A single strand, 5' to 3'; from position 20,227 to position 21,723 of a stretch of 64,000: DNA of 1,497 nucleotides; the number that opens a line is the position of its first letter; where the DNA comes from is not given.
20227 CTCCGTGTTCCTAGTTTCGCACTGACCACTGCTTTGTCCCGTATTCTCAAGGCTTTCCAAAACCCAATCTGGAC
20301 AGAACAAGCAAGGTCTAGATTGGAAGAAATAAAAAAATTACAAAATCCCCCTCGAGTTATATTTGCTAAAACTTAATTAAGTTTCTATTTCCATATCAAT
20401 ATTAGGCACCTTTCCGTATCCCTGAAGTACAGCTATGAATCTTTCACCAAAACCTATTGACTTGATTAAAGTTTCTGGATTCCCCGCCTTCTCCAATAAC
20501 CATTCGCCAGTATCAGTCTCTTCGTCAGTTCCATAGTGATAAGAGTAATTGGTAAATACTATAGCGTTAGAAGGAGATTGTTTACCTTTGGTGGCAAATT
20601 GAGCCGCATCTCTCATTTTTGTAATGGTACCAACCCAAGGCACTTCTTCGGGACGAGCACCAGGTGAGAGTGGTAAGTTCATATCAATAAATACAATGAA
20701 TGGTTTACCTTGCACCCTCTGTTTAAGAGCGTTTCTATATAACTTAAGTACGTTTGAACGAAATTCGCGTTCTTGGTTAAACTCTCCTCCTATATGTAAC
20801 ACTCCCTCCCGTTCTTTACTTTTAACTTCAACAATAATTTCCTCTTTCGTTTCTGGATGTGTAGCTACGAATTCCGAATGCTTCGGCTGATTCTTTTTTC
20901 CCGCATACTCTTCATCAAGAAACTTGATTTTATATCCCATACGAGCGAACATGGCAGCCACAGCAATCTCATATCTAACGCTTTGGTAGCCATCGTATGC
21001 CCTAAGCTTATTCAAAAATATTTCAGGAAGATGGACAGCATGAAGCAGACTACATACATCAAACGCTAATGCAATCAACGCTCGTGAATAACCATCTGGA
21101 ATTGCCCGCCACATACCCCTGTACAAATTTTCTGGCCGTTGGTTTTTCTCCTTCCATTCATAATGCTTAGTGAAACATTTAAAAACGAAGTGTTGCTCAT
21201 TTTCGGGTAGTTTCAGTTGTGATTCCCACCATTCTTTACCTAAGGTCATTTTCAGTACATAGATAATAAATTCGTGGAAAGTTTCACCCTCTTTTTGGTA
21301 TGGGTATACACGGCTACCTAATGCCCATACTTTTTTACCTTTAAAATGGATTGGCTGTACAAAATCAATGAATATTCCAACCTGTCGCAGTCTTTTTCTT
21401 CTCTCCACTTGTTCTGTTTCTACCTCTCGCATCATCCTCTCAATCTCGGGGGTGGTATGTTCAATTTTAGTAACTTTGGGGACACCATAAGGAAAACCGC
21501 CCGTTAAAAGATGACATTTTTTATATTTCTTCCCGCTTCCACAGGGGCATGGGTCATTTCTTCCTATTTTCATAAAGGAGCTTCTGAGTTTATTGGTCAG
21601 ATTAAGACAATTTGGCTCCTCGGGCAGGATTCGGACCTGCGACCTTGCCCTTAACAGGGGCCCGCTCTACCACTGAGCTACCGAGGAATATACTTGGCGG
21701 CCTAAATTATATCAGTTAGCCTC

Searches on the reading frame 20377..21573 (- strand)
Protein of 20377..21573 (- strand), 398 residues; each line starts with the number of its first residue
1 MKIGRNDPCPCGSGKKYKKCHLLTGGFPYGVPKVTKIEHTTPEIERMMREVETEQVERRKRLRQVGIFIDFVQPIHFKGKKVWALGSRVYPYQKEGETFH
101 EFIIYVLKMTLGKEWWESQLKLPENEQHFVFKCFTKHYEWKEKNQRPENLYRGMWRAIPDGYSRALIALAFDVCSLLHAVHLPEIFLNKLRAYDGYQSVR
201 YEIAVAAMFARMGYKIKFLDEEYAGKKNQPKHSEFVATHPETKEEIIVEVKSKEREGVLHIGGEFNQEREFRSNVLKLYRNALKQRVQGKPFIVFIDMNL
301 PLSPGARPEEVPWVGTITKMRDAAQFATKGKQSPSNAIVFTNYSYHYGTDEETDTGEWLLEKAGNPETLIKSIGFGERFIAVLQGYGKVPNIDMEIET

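Call 99: search_protein_families(library=pfam, proteins=[window:20377-21573:-], max_evalue=0.001)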
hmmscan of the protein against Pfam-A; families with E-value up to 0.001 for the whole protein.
window:20377-21573:- (398 aa): 1 family
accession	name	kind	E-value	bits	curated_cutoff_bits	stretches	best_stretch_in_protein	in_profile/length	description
PF02810.21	SEC-C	-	4e-11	43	20.4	1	5-22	1-18/19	SEC-C motif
